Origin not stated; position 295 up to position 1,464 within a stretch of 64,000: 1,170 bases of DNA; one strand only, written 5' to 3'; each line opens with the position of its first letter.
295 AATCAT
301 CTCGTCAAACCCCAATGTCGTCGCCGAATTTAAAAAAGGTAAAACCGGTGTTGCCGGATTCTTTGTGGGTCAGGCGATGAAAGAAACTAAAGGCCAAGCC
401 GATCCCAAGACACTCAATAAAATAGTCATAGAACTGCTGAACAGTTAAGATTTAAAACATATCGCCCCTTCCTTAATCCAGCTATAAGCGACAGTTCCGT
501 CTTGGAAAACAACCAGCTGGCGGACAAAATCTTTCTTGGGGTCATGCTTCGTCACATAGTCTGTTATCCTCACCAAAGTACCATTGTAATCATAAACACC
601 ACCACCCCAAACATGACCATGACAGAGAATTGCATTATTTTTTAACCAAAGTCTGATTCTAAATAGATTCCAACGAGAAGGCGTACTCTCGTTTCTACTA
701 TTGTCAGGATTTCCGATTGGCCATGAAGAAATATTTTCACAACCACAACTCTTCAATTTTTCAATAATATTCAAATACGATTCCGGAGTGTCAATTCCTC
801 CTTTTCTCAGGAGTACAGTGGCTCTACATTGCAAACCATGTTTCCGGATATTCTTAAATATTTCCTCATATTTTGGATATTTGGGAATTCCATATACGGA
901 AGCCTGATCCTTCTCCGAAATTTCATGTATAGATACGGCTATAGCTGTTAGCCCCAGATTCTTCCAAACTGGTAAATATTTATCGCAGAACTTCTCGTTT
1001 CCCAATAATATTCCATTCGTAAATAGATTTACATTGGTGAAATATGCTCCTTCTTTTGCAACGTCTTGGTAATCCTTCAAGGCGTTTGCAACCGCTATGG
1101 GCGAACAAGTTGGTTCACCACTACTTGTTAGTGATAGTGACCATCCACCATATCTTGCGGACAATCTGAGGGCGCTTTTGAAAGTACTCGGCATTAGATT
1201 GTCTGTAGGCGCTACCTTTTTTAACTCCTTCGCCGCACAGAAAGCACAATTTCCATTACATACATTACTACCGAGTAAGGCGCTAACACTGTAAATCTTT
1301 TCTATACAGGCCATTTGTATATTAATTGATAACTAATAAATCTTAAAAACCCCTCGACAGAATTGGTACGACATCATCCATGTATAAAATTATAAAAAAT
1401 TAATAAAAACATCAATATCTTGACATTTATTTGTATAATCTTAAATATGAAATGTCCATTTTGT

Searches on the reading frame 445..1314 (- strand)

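Call 74: search_protein_families(library=pfam, proteins=[window:445-1314:-], max_evalue=0.00001)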
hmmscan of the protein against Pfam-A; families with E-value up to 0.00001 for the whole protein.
window:445-1314:- (289 aa): 1 family
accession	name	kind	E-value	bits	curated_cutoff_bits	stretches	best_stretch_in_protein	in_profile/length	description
PF04055.27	Radical_SAM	-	4.2e-11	43.7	29.5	1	16-169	4-151/166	Radical SAM superfamily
